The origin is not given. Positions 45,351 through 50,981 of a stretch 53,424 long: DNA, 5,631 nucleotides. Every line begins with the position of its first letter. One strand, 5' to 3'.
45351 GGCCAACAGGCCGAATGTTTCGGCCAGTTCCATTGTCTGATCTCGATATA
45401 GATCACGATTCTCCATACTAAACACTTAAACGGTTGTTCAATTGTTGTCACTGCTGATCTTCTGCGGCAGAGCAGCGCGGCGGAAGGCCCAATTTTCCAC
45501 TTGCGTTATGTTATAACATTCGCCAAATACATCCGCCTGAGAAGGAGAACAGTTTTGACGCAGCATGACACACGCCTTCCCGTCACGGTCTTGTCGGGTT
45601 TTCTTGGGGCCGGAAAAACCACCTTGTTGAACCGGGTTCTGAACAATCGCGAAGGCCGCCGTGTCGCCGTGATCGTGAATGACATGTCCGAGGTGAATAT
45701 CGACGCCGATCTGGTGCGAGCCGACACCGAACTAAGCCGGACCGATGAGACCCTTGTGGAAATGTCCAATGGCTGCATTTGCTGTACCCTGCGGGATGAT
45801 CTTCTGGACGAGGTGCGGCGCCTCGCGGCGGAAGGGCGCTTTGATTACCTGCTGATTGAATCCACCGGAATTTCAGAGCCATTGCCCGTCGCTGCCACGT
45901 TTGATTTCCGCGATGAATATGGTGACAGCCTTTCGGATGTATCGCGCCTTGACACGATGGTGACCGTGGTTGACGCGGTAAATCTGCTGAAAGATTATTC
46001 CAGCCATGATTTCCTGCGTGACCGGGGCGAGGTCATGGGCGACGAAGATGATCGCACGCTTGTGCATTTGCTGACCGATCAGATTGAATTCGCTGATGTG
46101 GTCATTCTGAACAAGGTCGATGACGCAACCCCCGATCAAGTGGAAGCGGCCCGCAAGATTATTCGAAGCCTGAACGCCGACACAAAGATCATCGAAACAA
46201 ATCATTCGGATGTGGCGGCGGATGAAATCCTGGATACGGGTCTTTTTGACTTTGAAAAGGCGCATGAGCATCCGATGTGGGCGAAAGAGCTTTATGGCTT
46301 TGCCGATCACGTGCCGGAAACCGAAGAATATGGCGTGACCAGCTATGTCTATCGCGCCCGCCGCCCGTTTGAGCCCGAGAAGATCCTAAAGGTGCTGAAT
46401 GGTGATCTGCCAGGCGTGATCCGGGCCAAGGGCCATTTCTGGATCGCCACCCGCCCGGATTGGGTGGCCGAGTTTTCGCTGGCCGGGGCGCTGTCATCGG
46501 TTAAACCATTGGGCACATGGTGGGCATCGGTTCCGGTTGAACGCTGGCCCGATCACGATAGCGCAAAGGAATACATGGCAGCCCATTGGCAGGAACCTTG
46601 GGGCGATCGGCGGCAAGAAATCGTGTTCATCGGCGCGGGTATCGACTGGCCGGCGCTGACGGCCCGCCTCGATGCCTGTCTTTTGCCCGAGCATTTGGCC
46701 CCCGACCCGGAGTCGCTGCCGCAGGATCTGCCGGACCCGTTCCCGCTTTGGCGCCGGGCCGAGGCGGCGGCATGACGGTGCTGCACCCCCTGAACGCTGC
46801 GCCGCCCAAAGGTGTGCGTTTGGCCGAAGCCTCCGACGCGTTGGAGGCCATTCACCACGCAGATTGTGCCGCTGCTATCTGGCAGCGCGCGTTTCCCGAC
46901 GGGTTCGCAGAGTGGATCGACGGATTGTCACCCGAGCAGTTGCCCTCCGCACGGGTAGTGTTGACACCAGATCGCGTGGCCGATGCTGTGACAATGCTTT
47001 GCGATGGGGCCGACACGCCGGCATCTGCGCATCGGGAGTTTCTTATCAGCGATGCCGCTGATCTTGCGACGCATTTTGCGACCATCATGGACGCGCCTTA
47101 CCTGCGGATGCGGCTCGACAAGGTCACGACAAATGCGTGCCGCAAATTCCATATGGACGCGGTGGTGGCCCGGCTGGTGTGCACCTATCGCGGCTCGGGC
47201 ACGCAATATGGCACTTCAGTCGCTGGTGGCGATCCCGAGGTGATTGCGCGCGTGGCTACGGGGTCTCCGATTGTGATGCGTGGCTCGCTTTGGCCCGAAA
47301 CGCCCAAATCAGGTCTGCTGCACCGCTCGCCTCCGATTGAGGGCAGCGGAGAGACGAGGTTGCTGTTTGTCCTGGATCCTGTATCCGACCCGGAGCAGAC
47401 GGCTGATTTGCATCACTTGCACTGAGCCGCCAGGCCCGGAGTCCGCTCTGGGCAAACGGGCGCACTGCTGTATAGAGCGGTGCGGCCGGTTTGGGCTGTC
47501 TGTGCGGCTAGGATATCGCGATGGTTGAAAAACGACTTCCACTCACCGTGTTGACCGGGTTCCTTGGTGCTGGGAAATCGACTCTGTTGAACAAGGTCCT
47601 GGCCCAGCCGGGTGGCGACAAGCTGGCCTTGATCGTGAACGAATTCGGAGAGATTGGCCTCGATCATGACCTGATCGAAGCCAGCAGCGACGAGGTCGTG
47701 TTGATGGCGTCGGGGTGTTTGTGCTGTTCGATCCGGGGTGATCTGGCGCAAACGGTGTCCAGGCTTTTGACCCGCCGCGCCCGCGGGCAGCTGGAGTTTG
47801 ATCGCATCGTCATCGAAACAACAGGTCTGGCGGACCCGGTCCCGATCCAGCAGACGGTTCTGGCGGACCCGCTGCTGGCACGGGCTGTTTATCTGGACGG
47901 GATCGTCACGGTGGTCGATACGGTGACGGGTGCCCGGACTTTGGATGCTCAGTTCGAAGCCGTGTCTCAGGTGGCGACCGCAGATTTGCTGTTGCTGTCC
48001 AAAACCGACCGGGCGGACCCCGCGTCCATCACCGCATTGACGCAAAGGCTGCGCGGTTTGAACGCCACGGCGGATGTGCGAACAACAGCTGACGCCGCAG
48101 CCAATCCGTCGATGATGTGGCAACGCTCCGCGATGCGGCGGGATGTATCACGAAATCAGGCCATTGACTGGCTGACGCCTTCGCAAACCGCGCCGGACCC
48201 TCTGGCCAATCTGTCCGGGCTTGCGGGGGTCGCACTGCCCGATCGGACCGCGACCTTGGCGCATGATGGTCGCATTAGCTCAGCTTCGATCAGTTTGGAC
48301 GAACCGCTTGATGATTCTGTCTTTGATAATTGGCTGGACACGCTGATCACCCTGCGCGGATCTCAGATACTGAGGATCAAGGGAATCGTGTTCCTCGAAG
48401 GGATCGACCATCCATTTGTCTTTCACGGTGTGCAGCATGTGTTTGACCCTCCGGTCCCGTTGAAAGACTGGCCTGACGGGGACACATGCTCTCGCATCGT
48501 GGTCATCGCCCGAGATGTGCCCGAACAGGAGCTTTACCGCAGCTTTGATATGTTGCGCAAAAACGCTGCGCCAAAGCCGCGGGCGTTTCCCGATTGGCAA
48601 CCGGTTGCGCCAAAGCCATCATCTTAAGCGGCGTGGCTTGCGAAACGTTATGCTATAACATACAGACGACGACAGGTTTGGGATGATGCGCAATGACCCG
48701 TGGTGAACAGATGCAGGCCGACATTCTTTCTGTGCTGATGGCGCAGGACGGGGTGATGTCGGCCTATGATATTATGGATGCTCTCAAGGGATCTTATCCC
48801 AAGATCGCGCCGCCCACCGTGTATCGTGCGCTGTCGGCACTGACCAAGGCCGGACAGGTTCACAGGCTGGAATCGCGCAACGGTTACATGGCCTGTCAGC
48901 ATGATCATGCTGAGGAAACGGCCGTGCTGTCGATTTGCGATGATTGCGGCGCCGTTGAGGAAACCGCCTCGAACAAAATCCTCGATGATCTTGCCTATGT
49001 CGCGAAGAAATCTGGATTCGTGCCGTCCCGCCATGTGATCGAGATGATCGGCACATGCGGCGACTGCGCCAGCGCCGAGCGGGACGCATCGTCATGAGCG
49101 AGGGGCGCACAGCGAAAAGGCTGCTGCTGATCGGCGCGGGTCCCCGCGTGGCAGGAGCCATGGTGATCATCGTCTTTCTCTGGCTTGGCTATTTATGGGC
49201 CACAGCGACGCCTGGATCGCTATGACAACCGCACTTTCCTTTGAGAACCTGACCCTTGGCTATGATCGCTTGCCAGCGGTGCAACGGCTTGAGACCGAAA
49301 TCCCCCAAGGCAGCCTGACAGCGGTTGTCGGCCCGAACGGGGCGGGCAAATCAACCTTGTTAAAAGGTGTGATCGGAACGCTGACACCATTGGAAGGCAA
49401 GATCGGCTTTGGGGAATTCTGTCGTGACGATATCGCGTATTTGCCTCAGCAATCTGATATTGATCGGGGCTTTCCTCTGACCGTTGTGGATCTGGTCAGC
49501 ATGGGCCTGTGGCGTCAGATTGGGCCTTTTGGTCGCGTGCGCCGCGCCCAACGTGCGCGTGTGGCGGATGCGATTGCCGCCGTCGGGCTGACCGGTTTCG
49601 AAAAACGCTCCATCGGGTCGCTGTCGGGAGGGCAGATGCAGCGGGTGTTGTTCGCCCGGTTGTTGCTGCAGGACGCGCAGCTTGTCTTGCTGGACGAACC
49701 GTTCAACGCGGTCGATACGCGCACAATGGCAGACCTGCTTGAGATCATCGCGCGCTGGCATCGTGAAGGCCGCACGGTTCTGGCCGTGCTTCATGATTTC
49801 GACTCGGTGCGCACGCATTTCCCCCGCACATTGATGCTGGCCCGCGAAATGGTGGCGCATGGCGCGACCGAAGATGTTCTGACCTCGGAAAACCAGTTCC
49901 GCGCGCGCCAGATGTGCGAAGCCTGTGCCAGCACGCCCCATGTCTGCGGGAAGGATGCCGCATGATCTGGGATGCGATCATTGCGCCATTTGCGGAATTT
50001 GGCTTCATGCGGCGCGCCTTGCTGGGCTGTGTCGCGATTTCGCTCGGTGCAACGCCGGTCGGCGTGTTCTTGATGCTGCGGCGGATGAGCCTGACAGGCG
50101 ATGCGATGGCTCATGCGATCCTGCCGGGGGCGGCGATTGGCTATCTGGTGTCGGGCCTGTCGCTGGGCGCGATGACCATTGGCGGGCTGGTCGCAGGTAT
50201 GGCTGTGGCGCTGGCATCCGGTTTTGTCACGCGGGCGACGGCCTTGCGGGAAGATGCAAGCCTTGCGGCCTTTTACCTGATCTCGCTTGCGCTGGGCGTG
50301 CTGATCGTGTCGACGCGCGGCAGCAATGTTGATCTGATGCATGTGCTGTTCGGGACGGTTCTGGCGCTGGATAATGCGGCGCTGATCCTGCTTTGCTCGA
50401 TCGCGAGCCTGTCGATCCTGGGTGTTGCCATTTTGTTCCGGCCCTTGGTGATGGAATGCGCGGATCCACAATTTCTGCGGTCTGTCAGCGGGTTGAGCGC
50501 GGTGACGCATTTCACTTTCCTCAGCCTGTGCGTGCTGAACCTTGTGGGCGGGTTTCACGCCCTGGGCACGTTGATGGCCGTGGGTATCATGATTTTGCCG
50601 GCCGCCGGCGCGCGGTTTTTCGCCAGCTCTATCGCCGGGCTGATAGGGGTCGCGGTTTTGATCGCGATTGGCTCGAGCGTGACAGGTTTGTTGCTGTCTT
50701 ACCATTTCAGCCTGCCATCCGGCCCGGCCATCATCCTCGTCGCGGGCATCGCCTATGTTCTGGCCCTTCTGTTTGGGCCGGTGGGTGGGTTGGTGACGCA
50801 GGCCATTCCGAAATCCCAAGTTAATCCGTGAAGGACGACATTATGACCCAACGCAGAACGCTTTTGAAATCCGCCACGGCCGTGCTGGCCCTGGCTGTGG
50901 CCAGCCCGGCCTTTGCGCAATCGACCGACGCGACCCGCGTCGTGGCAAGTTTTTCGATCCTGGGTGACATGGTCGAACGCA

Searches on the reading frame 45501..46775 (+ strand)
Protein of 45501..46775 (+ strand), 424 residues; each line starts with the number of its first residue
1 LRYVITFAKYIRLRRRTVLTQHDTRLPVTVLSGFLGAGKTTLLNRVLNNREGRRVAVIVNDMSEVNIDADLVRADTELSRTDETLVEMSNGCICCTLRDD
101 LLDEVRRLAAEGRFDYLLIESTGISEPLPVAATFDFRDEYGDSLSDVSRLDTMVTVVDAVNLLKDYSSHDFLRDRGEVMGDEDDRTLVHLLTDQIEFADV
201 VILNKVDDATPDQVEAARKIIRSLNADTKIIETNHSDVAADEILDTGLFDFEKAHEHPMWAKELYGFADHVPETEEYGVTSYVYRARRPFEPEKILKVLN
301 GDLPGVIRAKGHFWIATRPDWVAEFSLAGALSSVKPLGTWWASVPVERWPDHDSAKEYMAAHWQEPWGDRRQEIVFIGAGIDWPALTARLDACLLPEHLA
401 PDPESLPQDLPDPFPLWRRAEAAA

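Call 4: search_protein_families(library=pfam, proteins=[window:45501-46775:+], max_evalue=0.01)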
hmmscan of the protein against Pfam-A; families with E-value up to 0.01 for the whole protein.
window:45501-46775:+ (424 aa): 7 families
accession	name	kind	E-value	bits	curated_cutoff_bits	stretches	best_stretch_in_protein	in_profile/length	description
PF02492.25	cobW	-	1.4e-54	184.9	20.7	1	27-231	1-179/180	CobW/HypB/UreG, nucleotide-binding domain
PF07683.19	CobW_C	-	4.6e-23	81.3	22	1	279-394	1-94/94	Cobalamin synthesis protein cobW C-terminal domain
PF03193.22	RsgA_GTPase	-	3.3e-05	24.2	30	0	27-51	107-131/174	RsgA GTPase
PF03308.22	MeaB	-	6.6e-05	22.5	23.1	0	28-124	35-136/273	Methylmalonyl Co-A mutase-associated GTPase MeaB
PF13191.12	AAA_16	-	0.00093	20.2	32.6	1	23-167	21-148/167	AAA ATPase domain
PF13401.12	AAA_22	-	0.0055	17.4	27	0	28-59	7-38/130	AAA domain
PF25199.1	nSTAND_NTPase5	-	0.009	16.3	34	0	16-56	31-74/145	Novel STAND NTPase 5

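Call 5: search_protein_families(library=ncbifam, proteins=[window:45501-46775:+], max_evalue=0.01)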
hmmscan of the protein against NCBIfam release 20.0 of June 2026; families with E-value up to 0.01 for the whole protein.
window:45501-46775:+ (424 aa): 9 families
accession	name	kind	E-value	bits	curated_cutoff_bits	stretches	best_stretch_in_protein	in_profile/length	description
NF038288.1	chaper_GTP_ZigA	equivalog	2e-178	593.3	600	1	26-415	1-390/390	zinc metallochaperone GTPase ZigA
NF047431.1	hiber_recruit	equivalog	1.4e-47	162.6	375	1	25-419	1-395/402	ribosome hibernation factor-recruiting GTPase MRF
TIGR02475.1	CobW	equivalog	6.2e-46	156.9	332.1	1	24-249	2-227/342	cobalamin biosynthesis protein CobW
NF008578.0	PRK11537.1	equivalog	4.4e-31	108.3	361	1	26-301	4-246/318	GTPase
NF041053.1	CobW_rel_Se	equivalog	7.6e-13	48.6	180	1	29-123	4-94/195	CobW-related selenoprotein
TIGR00073.1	hypB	equivalog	2.7e-07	30.3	121.2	1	30-123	34-120/217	hydrogenase nickel incorporation protein HypB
TIGR00750.1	lao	equivalog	0.00038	19.7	240.75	0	30-64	38-74/300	methylmalonyl Co-A mutase-associated GTPase MeaB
TIGR03819.1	heli_sec_ATPase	hypoth_equivalog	0.00068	18.9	373.15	1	29-68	181-220/340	TadA family conjugal transfer-associated ATPase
NF006004.0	PRK08134.1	equivalog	0.003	16.3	636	1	234-288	214-267/433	O-acetylhomoserine aminocarboxypropyltransferase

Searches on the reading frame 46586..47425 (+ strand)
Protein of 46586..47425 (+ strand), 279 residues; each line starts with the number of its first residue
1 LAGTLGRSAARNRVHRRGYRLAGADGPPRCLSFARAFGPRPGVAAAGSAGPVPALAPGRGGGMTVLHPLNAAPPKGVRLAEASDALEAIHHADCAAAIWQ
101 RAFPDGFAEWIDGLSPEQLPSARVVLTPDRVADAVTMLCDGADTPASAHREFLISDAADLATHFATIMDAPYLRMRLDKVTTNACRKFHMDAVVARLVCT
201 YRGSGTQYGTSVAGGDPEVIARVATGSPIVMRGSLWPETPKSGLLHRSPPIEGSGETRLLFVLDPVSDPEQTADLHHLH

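Call 53: search_protein_families(library=pfam, proteins=[window:46586-47425:+], max_evalue=0.01)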
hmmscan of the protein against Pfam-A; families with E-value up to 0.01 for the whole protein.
window:46586-47425:+ (279 aa): 1 family
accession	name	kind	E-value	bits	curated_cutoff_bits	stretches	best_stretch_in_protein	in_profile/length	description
PF08856.16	DUF1826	-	3.1e-51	174.6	22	1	83-264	4-202/202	Protein of unknown function (DUF1826)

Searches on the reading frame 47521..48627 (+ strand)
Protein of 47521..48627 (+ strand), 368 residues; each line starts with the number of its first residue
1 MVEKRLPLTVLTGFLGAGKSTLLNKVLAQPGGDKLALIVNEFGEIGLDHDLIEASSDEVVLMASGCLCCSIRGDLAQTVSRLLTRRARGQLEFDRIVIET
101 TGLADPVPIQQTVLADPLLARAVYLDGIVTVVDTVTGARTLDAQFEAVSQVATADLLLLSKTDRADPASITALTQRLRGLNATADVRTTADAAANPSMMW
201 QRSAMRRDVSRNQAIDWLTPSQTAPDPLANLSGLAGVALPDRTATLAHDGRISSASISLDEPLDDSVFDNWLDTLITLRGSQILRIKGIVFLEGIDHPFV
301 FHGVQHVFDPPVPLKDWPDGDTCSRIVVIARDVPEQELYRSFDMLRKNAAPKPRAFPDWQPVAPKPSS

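Call 4: search_protein_families(library=pfam, proteins=[window:47521-48627:+], max_evalue=0.01)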
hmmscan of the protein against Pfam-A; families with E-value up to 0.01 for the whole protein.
window:47521-48627:+ (368 aa): 2 families
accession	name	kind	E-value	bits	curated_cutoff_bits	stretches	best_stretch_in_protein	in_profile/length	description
PF02492.25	cobW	-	1.4e-47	162.1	20.7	1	7-186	1-178/180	CobW/HypB/UreG, nucleotide-binding domain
PF07683.19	CobW_C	-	2.1e-20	72.8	22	1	252-344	1-92/94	Cobalamin synthesis protein cobW C-terminal domain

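Call 5: search_protein_families(library=ncbifam, proteins=[window:47521-48627:+], max_evalue=0.01)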
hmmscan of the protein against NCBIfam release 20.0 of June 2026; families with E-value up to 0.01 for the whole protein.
window:47521-48627:+ (368 aa): 6 families
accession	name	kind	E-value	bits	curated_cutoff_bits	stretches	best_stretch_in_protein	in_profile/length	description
NF008578.0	PRK11537.1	equivalog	5.9e-60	203.1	361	2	6-200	4-196/318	GTPase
TIGR02475.1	CobW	equivalog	1.1e-38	133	332.1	1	4-138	2-137/342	cobalamin biosynthesis protein CobW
NF038288.1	chaper_GTP_ZigA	equivalog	4.2e-36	124.7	600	1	6-199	1-219/390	zinc metallochaperone GTPase ZigA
NF041053.1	CobW_rel_Se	equivalog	1.3e-10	41.3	180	1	10-179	5-171/195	CobW-related selenoprotein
NF047431.1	hiber_recruit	equivalog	0.00029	19.9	375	1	50-194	52-218/402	ribosome hibernation factor-recruiting GTPase MRF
NF000908.1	PRK00089.1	equivalog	0.0085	15.4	237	0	96-186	54-145/291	GTPase Era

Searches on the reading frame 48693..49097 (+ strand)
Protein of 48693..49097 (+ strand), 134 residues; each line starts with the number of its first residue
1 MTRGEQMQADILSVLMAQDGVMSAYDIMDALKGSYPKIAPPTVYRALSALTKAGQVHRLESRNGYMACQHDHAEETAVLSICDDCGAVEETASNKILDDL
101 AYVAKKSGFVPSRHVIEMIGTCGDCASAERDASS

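Call 4: search_protein_families(library=pfam, proteins=[window:48693-49097:+], max_evalue=0.01)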
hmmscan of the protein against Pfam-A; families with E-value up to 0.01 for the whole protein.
window:48693-49097:+ (134 aa): 5 families
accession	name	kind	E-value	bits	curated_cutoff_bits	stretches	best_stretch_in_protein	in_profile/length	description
PF01475.25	FUR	-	3.8e-14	53.3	23.1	1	9-118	11-120/121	Ferric uptake regulator family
PF01978.25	TrmB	-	0.00072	19.8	25.6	1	7-62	9-58/68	Sugar-specific transcriptional regulator TrmB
PF10264.15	Stork_head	-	0.0031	18.2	27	1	15-58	23-69/79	Winged helix Storkhead-box1 domain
PF08279.18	HTH_11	-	0.0052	17.1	25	0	9-64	3-51/55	HTH domain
PF12840.13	HTH_20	-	0.0059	17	27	0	9-54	7-46/51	Helix-turn-helix domain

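Call 5: search_protein_families(library=ncbifam, proteins=[window:48693-49097:+], max_evalue=0.01)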
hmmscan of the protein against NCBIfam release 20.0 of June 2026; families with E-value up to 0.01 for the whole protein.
window:48693-49097:+ (134 aa): 6 families
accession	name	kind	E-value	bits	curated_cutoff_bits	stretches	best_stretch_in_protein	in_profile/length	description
NF008646.0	PRK11639.1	equivalog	3.6e-31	108.2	167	1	9-129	29-150/171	zinc uptake transcriptional repressor Zur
NF051892.1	TransRegFurBacil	equivalog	7.8e-12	45.5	220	1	6-130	22-148/149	ferric iron uptake transcriptional regulator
NF052545.1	TransRegPerRClab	equivalog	7.9e-08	32.4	180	1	11-127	22-136/138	transcriptional regulator PerR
NF006999.0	PRK09462.1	equivalog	2.4e-07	30.4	146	1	11-130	22-141/148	ferric iron uptake transcriptional regulator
NF051891.1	TransRegFurHelico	equivalog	3.2e-07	30.3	200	1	9-127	30-147/148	ferric iron uptake transcriptional regulator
NF047406.1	TransRegPerRTherm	equivalog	2.5e-05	24.5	200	1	21-127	23-127/130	manganese-dependent transcriptional regulator PerR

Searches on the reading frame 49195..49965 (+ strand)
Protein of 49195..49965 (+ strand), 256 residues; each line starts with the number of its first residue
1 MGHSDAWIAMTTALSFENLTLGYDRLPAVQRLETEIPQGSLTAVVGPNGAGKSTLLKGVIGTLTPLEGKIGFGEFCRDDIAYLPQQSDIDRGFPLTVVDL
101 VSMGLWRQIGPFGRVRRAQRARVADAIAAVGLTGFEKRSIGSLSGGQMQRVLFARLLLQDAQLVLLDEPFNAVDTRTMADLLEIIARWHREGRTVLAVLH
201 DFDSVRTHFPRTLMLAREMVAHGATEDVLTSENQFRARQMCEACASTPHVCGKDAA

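Call 4: search_protein_families(library=pfam, proteins=[window:49195-49965:+], max_evalue=0.01)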
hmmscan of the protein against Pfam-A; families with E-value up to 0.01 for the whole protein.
window:49195-49965:+ (256 aa): 10 families
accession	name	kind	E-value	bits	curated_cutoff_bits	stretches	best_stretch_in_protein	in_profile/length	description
PF00005.33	ABC_tran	-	1.5e-26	94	25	1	30-171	2-137/137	ABC transporter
PF13304.12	AAA_21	-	1.4e-07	32.3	27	1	41-58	1-18/304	AAA domain, putative AbiEii toxin, Type IV TA system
PF13555.12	AAA_29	-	5.4e-05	23.3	27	1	37-67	20-50/61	P-loop containing region of AAA domain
PF02463.25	SMC_N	-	8.2e-05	22.6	40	0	38-59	23-44/220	RecF/RecN/SMC N terminal domain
PF13604.12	AAA_30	-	8.6e-05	22.8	27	1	40-187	19-114/191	AAA domain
PF13558.12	SbcC_Walker_B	-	0.00048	20.8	27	0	138-186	28-89/90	SbcC/RAD50-like, Walker B motif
PF13476.12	AAA_23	-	0.00081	20.5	27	1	40-59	20-39/201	AAA domain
PF03193.22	RsgA_GTPase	-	0.005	17.1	30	1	13-62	81-129/174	RsgA GTPase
PF13481.12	AAA_25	-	0.0078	16.3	27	0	35-58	29-52/195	AAA domain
PF20703.3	nSTAND1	-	0.008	16.3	27.1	0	25-64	19-59/379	Novel STAND NTPase 1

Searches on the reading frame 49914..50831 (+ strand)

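Call 4: search_protein_families(library=pfam, proteins=[window:49914-50831:+], max_evalue=0.01)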
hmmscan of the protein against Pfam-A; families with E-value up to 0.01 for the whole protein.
window:49914-50831:+ (305 aa): 1 family
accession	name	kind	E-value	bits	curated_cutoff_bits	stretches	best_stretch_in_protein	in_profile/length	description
PF00950.22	ABC-3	-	1.7e-46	159.3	20.1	1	29-287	2-257/258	ABC 3 transport family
